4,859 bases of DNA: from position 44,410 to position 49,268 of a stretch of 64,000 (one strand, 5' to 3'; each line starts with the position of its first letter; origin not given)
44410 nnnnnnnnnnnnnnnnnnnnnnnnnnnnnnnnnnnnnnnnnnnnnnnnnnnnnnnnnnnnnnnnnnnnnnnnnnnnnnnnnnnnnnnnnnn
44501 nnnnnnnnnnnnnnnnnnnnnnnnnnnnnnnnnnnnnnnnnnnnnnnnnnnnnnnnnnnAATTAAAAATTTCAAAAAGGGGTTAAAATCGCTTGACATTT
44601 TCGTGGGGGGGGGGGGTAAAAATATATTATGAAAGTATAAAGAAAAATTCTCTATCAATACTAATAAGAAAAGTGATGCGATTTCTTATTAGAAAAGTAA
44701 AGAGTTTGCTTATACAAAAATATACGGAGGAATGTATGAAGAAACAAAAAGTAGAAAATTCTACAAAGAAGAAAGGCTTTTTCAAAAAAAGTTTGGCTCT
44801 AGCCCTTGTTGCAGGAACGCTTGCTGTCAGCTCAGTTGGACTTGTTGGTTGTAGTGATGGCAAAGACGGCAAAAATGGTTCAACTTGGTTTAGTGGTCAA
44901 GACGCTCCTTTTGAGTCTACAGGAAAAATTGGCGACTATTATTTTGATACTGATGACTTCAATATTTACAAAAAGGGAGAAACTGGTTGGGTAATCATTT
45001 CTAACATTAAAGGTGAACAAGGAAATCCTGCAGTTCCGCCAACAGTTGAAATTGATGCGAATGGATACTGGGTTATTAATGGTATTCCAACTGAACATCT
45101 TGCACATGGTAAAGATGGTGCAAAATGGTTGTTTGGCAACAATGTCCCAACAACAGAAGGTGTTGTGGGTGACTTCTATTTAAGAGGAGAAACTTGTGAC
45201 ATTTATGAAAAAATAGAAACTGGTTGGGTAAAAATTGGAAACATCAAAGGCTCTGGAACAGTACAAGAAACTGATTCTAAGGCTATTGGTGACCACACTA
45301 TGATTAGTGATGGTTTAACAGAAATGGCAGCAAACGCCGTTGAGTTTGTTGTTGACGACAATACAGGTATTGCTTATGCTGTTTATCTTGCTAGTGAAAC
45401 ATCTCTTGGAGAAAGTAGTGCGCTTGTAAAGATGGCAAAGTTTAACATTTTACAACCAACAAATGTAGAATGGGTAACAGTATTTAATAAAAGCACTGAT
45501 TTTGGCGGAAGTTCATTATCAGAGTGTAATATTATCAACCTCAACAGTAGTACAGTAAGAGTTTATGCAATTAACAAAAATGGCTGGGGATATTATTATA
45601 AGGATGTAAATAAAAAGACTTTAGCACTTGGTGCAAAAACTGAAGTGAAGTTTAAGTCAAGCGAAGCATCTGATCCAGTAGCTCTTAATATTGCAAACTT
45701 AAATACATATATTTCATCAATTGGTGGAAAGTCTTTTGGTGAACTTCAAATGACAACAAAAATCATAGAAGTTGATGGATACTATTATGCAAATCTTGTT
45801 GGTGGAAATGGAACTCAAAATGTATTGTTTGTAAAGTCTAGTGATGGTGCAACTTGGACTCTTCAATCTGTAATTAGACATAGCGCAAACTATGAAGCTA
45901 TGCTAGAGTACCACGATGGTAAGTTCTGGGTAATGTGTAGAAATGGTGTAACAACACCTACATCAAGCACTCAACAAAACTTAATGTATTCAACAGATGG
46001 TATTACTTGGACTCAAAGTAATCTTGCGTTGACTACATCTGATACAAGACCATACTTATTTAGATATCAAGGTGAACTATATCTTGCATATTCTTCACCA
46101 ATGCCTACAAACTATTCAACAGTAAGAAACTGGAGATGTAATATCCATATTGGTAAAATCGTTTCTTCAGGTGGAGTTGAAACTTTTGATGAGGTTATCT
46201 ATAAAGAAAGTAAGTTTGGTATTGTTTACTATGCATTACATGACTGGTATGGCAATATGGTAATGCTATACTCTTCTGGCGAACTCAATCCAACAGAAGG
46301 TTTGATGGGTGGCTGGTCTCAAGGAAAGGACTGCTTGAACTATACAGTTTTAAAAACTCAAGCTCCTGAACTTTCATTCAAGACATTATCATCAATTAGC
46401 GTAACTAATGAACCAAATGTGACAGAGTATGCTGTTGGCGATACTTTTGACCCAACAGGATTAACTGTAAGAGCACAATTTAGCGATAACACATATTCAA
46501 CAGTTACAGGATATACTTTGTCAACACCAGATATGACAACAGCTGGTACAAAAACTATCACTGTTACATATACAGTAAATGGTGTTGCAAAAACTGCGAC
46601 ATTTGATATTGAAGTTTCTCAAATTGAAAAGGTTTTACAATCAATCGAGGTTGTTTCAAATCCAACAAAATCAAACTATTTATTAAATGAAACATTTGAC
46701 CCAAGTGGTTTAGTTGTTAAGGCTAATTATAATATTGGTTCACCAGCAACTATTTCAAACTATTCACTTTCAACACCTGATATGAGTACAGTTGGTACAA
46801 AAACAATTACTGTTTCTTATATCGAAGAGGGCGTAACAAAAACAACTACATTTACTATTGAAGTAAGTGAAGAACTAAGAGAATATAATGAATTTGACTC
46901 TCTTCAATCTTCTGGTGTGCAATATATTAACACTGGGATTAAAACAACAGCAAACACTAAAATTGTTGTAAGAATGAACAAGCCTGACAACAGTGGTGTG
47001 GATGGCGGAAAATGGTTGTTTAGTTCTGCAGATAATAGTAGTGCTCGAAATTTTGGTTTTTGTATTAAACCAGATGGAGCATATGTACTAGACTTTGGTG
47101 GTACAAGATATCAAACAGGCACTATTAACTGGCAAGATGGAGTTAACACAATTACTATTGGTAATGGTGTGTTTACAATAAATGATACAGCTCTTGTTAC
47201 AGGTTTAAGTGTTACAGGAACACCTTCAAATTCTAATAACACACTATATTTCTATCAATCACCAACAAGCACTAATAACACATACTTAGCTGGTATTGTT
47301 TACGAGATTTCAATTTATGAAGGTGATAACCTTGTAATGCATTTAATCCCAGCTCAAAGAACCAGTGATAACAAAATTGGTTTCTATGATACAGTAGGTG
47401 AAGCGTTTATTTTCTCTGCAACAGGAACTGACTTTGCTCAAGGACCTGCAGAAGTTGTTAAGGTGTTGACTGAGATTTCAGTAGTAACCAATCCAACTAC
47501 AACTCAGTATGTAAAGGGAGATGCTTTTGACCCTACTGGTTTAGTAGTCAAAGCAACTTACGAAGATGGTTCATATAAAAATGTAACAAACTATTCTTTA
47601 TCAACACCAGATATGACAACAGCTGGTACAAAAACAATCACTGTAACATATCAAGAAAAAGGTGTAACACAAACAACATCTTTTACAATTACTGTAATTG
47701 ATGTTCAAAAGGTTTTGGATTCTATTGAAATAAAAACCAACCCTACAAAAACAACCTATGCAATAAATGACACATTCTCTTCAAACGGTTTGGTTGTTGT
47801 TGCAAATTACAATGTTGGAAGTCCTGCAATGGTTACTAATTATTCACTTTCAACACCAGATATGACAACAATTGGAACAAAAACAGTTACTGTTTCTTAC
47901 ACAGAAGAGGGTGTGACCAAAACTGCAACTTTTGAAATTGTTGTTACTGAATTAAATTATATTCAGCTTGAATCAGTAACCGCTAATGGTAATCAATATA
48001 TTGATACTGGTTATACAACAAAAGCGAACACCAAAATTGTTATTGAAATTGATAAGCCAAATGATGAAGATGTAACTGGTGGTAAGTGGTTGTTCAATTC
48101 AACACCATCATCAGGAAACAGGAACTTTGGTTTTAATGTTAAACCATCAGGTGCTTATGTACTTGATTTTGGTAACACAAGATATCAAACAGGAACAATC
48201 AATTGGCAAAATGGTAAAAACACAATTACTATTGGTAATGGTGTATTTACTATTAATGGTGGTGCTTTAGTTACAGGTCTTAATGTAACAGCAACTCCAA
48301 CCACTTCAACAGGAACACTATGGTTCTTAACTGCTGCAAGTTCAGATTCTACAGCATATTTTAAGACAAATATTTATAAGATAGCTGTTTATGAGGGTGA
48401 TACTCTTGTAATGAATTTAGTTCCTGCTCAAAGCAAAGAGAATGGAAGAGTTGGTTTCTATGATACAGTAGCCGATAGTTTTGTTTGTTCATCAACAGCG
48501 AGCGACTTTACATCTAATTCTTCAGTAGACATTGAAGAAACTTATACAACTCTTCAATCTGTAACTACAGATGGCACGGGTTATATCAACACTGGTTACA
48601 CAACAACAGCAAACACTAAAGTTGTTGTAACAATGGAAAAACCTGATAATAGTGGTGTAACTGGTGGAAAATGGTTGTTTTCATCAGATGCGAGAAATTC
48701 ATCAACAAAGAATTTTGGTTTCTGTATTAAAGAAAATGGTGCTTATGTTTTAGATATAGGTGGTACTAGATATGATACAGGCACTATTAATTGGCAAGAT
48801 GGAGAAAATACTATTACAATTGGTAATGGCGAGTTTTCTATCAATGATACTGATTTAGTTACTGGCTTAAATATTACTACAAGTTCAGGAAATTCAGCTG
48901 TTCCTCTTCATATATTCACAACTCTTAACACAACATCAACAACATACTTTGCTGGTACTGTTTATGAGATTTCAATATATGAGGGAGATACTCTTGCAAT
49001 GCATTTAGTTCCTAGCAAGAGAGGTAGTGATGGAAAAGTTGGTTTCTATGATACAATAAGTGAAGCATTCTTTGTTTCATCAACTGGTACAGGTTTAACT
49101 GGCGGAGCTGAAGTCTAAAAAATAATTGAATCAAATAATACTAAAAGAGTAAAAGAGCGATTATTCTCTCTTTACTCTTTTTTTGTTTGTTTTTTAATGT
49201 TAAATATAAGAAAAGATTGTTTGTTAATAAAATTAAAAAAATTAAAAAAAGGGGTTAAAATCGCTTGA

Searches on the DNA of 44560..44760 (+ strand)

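Call 11: search_dna_similar(query=window:44560-44760:+, collection=phages, mode=distant)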
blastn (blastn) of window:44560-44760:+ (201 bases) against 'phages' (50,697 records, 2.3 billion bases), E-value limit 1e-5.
No match.
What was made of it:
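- Tried and rejected: A blastn search of the cassette against phage records gave no match (call 11).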

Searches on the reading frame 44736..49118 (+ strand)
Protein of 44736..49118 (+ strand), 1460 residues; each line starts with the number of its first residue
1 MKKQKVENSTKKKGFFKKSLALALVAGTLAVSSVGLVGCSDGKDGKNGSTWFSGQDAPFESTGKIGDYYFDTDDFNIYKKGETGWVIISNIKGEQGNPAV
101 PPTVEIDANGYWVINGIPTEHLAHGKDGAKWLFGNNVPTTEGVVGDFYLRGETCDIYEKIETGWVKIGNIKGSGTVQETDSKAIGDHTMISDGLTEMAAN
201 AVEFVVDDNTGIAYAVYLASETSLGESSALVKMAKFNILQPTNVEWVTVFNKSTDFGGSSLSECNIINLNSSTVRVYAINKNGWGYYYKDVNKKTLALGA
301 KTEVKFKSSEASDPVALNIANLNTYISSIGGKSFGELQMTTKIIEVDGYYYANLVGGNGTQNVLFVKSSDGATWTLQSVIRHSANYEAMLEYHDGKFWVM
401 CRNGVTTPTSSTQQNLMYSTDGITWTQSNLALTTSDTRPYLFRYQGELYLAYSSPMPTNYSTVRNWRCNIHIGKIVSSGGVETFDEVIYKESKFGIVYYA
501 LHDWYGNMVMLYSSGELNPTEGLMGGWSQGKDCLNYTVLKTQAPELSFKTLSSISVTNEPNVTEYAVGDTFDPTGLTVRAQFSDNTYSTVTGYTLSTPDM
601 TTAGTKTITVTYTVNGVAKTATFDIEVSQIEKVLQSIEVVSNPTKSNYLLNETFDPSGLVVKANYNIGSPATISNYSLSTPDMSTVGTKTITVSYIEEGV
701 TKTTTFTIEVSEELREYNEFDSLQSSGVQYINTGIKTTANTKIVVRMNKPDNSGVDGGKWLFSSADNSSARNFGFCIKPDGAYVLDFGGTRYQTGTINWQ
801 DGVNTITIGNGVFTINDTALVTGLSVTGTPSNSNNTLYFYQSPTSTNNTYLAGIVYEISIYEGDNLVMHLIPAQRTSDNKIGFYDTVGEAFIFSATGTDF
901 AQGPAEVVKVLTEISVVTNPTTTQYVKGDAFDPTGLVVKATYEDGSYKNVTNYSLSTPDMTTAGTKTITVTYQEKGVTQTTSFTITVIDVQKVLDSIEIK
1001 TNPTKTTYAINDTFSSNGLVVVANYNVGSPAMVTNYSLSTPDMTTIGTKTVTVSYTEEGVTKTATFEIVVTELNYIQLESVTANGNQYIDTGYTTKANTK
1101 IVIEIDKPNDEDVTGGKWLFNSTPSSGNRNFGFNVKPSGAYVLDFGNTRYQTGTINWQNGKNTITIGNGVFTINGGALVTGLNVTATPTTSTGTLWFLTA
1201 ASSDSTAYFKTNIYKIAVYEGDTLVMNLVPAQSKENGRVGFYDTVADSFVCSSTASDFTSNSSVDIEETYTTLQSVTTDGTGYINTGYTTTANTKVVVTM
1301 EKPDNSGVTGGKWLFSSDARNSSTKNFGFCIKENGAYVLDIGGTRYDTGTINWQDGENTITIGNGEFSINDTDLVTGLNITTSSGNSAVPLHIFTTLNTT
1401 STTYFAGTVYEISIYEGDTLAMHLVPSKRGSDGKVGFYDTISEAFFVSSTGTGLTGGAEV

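Call 10: search_protein_families(library=pfam, proteins=[window:44736-49118:+], max_evalue=0.01)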
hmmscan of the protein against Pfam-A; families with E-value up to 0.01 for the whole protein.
window:44736-49118:+ (1460 aa): 2 families
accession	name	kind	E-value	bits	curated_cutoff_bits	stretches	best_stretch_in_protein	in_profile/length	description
PF07523.18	Big_3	-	1.4e-34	118.6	21.2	4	919-987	2-68/68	Bacterial Ig-like domain (group 3)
PF04004.18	Leo1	-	0.00028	21.3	27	0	797-845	68-92/165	Leo1-like protein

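Call 22: find_encoding_contigs(protein=window:44736-49118:+, flank=10000, max_places=10)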
Protein window:44736-49118:+ (1460 aa): 1 contig read that carries it; 1 place shown.
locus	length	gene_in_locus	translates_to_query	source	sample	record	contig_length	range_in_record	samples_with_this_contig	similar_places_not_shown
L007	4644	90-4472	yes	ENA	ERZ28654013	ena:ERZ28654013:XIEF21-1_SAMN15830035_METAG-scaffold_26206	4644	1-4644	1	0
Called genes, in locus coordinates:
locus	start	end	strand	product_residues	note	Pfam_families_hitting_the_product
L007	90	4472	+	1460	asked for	PF07523:Big_3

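Call 57: search_solved_structures(query=window:44736-49118:+, max_evalue=0.1)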
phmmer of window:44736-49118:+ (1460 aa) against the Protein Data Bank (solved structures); distinct sequences matched with E-value up to 0.1: 1.
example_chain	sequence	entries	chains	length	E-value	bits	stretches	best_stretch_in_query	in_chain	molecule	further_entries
4fd0_A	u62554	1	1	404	0.066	13.7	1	900-978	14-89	Leucine rich hypothetical protein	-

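Call 59: search_protein_families(library=ncbifam, proteins=[window:44736-49118:+], max_evalue=0.1)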
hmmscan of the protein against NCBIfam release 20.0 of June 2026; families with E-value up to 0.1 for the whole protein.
window:44736-49118:+ (1460 aa): 1 family
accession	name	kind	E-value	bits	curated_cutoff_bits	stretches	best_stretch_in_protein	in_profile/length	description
NF007862.0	PRK10574.1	equivalog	0.0062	16.7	138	0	1162-1202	83-125/145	prepilin peptidase-dependent pilin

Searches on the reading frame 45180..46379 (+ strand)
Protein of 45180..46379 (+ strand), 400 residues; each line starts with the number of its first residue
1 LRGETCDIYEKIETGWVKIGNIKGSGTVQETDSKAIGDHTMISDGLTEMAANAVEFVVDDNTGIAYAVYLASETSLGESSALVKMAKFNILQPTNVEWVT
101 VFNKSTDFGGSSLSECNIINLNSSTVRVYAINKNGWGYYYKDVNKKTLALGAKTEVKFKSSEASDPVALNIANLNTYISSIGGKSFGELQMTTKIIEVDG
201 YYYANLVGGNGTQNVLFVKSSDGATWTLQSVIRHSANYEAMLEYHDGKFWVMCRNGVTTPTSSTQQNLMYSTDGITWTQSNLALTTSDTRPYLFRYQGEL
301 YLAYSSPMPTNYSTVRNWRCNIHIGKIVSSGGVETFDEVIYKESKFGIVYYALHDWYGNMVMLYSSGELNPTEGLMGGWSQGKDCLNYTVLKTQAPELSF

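Call 70: search_protein_families(library=pfam, proteins=[window:45180-46379:+], max_evalue=10)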
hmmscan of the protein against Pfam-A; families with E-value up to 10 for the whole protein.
seq(400 aa): 3 families
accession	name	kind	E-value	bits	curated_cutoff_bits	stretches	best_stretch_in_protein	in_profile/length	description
PF24067.1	Beta-prop_BT_1020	-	0.09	12.8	27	1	235-283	48-97/236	BT_1020-like, N-terminal beta propeller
PF03404.22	Mo-co_dimer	-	0.099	13.1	22.7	1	173-266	8-98/138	Mo-co oxidoreductase dimerisation domain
PF22184.2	CBM_56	-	0.8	10.4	27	1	263-298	33-68/75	Carbohydrate binding module family 56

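Call 73: find_homologous_proteins(query=window:45252-46379:+, max_evalue=0.00001)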
Query seq(376 aa) (376 aa): 65 proteins with E <= 0.00001 among 2345 candidates.
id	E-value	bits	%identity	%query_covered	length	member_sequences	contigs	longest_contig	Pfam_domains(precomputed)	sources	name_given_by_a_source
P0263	5.4e-171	587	69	98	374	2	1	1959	-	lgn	-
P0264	8.1e-170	583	67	100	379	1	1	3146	-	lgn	-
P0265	1.8e-167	575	67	98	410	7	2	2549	-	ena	-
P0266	3.1e-167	574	66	100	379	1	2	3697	-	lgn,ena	-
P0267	1.1e-166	573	69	97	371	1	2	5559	-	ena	-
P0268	2.4e-165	568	67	97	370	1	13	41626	-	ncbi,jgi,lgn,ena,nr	ncbi:MAG: hypothetical protein E7551_04490 [Ruminococcaceae bacterium]|nr:hypothetical protein [Osci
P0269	6.9e-165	567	67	100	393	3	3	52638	-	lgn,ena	-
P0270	2.7e-164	565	65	97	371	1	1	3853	-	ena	-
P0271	8.4e-164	563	68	98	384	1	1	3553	-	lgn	-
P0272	1.0e-163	563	66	97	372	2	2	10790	-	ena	-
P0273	1.4e-163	562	66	97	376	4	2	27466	-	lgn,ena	-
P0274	4.1e-163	561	66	97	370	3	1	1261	-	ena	-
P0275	4.4e-163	561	68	98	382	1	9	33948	-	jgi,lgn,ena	-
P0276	5.3e-163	560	67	97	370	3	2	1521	-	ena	-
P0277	1.0e-162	560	67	97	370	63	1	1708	-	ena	-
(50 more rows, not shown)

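Call 79: predict_structure(alignment_id=A4)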
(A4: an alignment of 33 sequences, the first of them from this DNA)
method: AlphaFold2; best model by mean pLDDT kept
length: 376 residues; sequences in the alignment: 33
mean_pLDDT: 93.3   pTM: 0.91
mean pLDDT of the five models: 93.3, 92.3, 91.6, 90.0, 88.1
residues with pLDDT >= 90: 318; 70-90: 46; 50-70: 5; < 50: 7
segments of 3 or more residues with pLDDT < 50: 1-5
pLDDT, mean of each block of 10 residues (from residue 1): 55 93 92 95 96 89 95 97 96 96 97 98 98 98 98 93 91 97 91 98 97 96 97 96 97 97 97 97 94 94 94 97 94 96 86 83 95 65
secondary structure, 60 per line:
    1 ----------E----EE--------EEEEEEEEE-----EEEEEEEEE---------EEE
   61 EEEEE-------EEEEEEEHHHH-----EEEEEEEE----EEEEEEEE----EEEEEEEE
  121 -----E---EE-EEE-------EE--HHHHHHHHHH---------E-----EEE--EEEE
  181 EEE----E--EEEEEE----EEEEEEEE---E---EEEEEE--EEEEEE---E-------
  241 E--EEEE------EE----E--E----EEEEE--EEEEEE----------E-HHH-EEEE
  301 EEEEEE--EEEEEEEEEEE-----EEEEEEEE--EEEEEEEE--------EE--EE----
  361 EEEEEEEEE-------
elements in order: E26-34 E40-48 E58-65 E73-79 H80-83 E89-96 E101-108 E113-120 E133-135 H147-156 E172-174 E177-183 E191-196 E201-208 E216-221 E224-229 E244-247 E268-272 E275-280 E297-306 E309-319 E325-332 E335-342 E361-369

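Call 81: fold_search(model_id=the predicted structure, library=pdb)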
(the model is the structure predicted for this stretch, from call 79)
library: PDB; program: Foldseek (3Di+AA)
matches with E <= 10: 809; with E <= 0.001: 227
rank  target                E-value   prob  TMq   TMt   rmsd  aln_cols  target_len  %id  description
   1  6trg                  8.8e-10  1.00  0.58  0.58   6.4       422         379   13  Salmonella typhimurium neuraminidase mutant (D100S) (released 2020-01-22)
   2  2sil                  1.5e-09  1.00  0.59  0.58   6.3       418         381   13  THE STRUCTURES OF SALMONELLA TYPHIMURIUM LT2 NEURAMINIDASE AND ITS COMPLEX WITH A TRANSITION STATE ANALOGUE AT 1.6 ANGST (released 1994-08-31)
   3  3sil                  3.9e-09  1.00  0.60  0.59   6.2       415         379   13  SIALIDASE FROM SALMONELLA TYPHIMURIUM (released 1998-11-11)
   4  8um0_A                4.7e-09  1.00  0.60  0.62   5.3       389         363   13  The structure of NanH in complex with Neu5,7,9Ac(2,6)-LAcNAc (released 2024-09-04)
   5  8ub5                  6.7e-09  1.00  0.59  0.61   5.3       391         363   12  The Apo NanH structure from Clostridium perfringens (released 2024-09-04)
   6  7af2                  7.5e-09  1.00  0.59  0.58   6.4       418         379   13  Salmonella typhimurium neuraminidase mutant (D62G) (released 2020-09-30)
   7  2w38                  1.1e-08  1.00  0.57  0.51   5.7       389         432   13  Crystal structure of the pseudaminidase from Pseudomonas aeruginosa (released 2008-12-23)
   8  9dku_A                1.6e-08  1.00  0.62  0.64   4.9       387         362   13  NanH sialidase from C. perfringens in complex with Sialyl LacNAc (released 2025-09-17)
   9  6mnj_A                2.2e-08  1.00  0.62  0.47   4.7       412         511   14  Hadza microbial sialidase Hz136 (released 2019-10-02)
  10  8gn6_A                4.4e-08  1.00  0.63  0.49   5.0       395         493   11  Crystallization of Sialidase from Porphyromonas gingivalis (released 2023-04-19)
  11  3qee_B                4.9e-08  1.00  0.45  0.54   7.0       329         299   11  The structure and function of an arabinan-specific alpha-1,2-arabinofuranosidase identified from screening the activit (released 2011-02-16)
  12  3h6j                  5.4e-08  1.00  0.59  0.51   5.3       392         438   14  Crystal structure of a putative neuraminidase from Pseudomonas aeruginosa (released 2009-05-12)
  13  3qee_A                9.5e-08  1.00  0.45  0.54   6.9       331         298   10  The structure and function of an arabinan-specific alpha-1,2-arabinofuranosidase identified from screening the activit (released 2011-02-16)
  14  8t24                  1.1e-07  1.00  0.63  0.50   5.4       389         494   10  Crystal Structure of Porphyromonas gingivalis Sialidase (PG_0352)- Fructose bound in CBM (released 2023-10-04)
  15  3qef_A                1.4e-07  1.00  0.43  0.53   7.1       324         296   10  The structure and function of an arabinan-specific alpha-1,2-arabinofuranosidase identified from screening the activit (released 2011-02-16)
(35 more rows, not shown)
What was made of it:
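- On GH33 sialidase (P1 residues ~173-548): The top PDB matches are sialidases, with TM about 0.6 and E down to about 1e-9 (calls 79, 81).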
